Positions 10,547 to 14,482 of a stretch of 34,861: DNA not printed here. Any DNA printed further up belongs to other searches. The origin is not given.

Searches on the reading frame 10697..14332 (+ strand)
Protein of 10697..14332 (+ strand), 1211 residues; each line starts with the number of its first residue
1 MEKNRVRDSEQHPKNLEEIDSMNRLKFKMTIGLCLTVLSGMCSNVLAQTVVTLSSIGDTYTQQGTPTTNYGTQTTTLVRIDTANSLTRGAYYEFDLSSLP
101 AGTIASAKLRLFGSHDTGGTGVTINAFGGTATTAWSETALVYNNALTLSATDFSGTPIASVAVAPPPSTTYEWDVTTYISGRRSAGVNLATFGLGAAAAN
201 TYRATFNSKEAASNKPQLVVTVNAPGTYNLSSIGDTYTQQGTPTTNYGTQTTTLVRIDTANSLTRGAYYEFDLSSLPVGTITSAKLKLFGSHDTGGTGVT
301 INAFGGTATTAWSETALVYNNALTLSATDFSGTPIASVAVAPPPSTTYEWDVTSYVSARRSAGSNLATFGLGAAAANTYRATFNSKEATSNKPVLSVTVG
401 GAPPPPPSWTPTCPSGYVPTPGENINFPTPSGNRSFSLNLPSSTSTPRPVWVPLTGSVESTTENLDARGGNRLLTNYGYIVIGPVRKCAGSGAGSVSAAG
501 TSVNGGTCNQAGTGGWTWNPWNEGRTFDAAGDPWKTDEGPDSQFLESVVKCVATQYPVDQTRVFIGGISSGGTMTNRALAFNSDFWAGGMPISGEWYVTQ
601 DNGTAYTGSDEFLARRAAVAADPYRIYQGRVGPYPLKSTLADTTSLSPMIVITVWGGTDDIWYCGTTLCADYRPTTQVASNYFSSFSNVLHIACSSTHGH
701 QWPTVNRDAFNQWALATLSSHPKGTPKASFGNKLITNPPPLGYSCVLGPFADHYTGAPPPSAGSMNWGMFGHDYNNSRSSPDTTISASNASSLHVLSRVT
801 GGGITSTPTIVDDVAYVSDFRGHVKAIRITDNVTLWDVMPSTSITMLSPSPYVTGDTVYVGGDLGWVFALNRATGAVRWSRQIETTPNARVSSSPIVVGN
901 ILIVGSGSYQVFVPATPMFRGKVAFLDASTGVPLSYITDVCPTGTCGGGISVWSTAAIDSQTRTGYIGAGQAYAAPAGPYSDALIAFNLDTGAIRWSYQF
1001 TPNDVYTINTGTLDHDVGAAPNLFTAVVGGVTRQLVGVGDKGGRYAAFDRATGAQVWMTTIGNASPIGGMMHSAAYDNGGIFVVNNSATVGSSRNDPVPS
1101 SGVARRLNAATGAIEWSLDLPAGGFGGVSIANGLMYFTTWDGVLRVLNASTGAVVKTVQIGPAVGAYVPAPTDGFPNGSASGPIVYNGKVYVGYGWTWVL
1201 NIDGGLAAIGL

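Call 16: search_protein_families(library=pfam, proteins=[window:10697-14332:+])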
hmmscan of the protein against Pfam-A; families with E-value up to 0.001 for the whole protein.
window:10697-14332:+ (1211 aa): 5 families
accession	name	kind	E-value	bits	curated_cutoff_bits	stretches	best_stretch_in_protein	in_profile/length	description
PF24517.2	CBM96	-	2.4e-59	200.3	26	2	51-221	3-163/164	Carbohydrate-binding module family 96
PF13360.13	PQQ_2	-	4.7e-24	85.8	27.6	3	800-998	61-233/233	Outer membrane protein assembly factor BamB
PF01011.28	PQQ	-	1.1e-18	67.7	26.7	1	889-1058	160-337/595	Glucose/ethanol/alcohol dehydrogenase, beta-propeller domain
PF13570.13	Beta-prop_ACSF4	-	1.4e-14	54.7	133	1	801-917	2-119/329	Beta-alanine-activating enzyme, beta-propeller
PF00326.27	Peptidase_S9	-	4.7e-05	23.4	22.6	1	547-594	50-97/213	Prolyl oligopeptidase family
